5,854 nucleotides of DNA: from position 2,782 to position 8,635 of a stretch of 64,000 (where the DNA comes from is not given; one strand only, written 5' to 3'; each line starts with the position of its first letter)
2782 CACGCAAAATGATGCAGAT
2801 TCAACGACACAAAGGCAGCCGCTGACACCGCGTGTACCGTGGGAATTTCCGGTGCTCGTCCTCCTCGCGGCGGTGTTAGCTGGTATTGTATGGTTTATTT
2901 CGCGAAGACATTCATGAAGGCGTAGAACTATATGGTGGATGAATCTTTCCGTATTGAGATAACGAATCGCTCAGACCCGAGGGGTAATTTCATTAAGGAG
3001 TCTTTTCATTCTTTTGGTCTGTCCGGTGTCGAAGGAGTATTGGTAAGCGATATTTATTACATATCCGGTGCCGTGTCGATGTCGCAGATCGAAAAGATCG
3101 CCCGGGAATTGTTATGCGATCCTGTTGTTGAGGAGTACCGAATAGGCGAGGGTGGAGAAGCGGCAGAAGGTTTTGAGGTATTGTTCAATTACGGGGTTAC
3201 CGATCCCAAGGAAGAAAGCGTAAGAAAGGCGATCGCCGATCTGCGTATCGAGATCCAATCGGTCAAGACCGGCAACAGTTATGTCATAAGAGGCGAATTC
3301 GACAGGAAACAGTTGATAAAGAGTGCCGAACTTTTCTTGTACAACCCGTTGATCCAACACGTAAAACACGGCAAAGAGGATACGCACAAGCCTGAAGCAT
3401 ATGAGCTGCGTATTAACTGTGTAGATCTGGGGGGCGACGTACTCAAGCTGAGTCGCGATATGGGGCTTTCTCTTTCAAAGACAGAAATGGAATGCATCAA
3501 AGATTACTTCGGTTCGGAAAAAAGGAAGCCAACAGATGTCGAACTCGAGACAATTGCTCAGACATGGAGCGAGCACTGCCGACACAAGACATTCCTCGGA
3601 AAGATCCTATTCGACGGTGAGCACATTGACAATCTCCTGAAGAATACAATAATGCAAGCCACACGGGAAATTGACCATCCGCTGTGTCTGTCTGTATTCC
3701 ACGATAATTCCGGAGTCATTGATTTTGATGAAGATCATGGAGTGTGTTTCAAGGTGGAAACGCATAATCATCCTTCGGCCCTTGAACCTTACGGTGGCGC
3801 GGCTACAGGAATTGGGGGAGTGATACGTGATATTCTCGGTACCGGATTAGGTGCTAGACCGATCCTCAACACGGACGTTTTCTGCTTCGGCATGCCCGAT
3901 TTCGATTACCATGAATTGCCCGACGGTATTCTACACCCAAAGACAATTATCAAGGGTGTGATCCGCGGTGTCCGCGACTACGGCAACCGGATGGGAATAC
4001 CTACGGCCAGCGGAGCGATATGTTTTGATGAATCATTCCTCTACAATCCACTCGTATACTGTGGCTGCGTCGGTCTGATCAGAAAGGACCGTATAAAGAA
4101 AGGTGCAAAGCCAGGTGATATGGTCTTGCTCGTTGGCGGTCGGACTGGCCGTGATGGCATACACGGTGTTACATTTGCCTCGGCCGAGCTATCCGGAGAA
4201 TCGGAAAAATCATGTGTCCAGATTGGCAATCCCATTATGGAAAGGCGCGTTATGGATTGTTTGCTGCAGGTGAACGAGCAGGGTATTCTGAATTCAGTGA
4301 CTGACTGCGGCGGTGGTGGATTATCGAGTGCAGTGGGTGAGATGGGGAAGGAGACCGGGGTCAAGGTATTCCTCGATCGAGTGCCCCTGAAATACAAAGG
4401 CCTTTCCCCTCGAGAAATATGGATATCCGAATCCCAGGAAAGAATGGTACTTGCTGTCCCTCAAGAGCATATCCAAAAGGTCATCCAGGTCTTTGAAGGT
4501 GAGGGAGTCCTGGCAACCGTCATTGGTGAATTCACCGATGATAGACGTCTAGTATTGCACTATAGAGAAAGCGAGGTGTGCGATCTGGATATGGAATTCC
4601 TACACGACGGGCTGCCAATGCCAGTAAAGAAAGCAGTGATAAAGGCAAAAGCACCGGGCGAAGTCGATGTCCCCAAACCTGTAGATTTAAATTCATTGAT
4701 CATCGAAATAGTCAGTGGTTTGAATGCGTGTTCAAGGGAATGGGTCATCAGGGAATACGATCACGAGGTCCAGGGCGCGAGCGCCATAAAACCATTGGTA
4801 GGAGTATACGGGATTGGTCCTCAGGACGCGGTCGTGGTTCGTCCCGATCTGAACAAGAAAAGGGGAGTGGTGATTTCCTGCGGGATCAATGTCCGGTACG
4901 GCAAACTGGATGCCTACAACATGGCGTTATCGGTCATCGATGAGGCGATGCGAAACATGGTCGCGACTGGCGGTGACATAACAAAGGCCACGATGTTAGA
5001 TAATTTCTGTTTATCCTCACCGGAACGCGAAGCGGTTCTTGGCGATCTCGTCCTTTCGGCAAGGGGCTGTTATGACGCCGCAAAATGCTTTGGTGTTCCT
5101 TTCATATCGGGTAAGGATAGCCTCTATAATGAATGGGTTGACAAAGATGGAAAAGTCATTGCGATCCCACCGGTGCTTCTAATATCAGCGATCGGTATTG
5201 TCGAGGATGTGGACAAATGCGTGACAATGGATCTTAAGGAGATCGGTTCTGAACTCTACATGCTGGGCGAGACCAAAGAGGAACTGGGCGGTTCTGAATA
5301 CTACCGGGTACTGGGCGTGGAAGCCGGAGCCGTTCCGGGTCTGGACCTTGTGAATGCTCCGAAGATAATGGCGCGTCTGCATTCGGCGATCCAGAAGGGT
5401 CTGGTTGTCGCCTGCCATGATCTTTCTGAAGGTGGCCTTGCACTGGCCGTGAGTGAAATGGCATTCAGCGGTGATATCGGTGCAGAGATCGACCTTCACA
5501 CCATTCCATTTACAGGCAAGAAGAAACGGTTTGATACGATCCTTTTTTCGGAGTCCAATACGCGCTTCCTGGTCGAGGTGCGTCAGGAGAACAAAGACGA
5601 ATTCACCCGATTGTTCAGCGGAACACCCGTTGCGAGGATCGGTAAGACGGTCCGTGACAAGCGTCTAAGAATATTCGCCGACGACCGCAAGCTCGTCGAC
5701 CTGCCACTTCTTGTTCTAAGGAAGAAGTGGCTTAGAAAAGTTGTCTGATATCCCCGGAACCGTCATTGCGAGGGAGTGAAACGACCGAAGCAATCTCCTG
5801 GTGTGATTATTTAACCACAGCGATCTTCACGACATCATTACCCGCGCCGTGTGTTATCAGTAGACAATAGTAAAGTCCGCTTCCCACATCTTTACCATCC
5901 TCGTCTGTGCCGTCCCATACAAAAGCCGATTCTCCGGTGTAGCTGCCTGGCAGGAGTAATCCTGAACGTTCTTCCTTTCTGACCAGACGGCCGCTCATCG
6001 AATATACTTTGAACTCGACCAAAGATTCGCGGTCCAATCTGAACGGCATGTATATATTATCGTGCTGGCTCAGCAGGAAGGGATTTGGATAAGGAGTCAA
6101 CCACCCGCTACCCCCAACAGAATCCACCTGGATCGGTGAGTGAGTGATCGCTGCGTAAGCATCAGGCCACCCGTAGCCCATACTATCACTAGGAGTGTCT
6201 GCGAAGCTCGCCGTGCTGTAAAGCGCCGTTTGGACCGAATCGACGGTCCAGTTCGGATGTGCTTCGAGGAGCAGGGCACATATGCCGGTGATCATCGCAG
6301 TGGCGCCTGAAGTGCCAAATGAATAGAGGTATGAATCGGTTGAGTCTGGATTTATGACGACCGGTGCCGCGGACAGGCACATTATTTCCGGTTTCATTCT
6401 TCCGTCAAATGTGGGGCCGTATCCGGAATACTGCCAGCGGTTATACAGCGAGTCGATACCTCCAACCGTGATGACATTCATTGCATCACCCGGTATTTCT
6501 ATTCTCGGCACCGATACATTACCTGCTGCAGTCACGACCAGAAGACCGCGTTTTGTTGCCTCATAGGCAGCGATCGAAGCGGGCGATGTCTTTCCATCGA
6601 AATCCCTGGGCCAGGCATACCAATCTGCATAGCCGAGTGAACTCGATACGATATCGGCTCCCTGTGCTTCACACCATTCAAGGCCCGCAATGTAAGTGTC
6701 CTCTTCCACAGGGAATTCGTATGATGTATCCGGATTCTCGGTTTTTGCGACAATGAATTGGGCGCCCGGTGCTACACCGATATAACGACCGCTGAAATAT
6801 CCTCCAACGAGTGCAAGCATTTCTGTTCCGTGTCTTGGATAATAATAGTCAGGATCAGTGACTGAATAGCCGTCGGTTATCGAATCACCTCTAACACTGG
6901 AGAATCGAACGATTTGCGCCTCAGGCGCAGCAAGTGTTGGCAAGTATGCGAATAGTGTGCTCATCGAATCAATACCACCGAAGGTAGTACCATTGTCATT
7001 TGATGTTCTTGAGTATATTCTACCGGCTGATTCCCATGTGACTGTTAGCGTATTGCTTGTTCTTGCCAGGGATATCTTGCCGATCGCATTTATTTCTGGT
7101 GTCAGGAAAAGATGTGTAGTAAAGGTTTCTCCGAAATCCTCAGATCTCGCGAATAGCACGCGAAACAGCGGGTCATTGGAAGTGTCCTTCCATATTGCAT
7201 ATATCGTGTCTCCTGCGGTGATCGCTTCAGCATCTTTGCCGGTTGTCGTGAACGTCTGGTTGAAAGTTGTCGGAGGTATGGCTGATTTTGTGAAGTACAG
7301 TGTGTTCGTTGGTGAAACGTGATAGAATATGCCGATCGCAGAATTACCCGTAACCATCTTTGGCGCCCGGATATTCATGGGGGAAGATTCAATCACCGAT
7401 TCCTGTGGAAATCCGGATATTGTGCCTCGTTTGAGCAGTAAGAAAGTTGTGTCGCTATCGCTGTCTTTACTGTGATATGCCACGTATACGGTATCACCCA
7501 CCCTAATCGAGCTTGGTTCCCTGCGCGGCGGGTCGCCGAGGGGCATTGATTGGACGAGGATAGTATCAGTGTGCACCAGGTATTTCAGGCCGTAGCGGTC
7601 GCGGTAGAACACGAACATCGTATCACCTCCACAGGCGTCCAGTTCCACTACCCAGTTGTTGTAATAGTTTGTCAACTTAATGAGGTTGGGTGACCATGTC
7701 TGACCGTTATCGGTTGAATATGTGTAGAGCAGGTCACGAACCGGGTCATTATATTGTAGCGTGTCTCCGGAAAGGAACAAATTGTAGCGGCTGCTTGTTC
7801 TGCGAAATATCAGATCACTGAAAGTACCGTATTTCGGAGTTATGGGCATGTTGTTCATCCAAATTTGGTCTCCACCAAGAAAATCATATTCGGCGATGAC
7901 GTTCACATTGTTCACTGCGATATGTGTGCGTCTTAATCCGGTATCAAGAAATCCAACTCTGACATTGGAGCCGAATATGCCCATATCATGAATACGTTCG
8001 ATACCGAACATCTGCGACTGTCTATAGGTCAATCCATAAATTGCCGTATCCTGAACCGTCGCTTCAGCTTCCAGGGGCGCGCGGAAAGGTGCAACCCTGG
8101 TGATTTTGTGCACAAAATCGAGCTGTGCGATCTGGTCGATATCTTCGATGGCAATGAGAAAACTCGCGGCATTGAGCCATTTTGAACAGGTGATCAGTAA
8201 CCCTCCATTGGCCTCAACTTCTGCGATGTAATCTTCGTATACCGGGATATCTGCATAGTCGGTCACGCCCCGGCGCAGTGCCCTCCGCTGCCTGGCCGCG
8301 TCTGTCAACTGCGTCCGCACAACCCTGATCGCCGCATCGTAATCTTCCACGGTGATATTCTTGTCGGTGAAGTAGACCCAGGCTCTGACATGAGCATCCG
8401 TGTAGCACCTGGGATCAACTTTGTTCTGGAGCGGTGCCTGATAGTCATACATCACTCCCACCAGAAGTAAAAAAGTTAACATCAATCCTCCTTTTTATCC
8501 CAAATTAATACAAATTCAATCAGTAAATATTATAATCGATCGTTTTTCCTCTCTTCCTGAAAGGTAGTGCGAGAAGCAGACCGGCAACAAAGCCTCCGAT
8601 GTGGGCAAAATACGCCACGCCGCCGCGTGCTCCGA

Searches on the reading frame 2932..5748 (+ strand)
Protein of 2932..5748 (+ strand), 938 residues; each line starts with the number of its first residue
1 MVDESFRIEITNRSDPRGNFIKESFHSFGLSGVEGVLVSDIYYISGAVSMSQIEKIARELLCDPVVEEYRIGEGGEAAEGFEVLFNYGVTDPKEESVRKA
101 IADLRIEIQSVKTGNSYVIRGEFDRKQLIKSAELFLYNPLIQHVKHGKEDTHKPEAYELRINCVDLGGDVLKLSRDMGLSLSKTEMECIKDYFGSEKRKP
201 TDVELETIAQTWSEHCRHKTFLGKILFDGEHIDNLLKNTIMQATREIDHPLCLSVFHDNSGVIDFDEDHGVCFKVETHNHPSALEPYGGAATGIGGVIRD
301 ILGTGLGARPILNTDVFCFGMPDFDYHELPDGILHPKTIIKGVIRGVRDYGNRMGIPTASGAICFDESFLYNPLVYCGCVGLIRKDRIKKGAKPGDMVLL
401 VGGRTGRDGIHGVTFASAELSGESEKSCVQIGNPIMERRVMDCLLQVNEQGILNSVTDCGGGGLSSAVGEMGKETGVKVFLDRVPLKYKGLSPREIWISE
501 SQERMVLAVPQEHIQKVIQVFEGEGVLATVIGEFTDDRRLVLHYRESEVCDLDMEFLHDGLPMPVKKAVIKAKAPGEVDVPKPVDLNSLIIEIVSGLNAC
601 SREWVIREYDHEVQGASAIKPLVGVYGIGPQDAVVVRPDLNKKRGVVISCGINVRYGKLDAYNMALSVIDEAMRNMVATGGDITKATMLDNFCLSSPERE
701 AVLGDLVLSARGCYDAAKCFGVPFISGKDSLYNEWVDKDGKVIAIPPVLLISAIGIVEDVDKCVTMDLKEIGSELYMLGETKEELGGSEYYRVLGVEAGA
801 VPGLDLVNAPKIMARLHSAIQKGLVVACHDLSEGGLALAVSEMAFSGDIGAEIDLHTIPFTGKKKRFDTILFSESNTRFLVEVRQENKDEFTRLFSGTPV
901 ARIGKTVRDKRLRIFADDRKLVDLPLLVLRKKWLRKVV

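Call 86: search_protein_families(library=pfam, proteins=[window:2932-5748:+], max_evalue=0.00001)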
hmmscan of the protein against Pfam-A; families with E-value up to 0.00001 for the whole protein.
window:2932-5748:+ (938 aa): 4 families
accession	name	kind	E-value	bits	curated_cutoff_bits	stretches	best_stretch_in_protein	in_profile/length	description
PF02769.27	AIRS_C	-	9.5e-55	185.5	23.1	2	393-544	1-155/156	AIR synthase related protein, C-terminal domain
PF00586.29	AIRS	-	3.6e-30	105.1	24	2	258-383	2-112/112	AIR synthase related protein, N-terminal domain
PF18072.6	FGAR-AT_linker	-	1.8e-19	70.4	26.6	1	172-219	3-50/50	Formylglycinamide ribonucleotide amidotransferase linker domain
PF02700.19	PurS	-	7.1e-12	45.8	22.2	1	7-71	3-75/77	Phosphoribosylformylglycinamidine (FGAM) synthase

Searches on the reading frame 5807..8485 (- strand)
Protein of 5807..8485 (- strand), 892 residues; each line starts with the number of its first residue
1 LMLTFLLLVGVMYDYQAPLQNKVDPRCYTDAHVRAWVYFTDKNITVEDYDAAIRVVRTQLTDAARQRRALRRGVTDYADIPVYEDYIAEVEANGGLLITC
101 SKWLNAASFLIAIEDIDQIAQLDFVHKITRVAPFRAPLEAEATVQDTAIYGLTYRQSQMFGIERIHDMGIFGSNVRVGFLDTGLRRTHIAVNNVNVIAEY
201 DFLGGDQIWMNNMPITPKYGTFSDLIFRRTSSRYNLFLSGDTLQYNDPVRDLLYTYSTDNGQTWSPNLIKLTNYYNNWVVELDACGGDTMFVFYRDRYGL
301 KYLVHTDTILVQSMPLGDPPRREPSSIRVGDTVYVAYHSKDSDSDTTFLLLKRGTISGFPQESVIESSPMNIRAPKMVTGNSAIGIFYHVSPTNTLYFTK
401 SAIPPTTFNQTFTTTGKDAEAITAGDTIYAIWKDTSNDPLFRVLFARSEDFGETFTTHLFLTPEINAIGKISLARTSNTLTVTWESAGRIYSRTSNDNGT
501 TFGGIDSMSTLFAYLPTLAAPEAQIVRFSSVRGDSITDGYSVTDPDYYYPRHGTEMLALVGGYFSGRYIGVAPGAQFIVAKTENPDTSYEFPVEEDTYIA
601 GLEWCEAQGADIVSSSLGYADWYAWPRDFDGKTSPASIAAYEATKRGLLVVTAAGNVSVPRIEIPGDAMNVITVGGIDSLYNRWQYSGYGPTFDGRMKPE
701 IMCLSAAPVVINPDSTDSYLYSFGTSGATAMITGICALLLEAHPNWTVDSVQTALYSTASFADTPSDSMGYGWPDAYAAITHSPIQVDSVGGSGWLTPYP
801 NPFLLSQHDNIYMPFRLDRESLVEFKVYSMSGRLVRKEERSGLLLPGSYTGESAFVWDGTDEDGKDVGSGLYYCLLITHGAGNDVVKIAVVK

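Call 86: search_protein_families(library=pfam, proteins=[window:5807-8485:-], max_evalue=0.00001)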
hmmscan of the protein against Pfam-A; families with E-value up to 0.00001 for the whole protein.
window:5807-8485:- (892 aa): 1 family
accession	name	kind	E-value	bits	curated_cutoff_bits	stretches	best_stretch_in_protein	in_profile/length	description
PF00082.27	Peptidase_S8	-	9.6e-35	120.7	21.8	1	175-772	4-288/288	Subtilase family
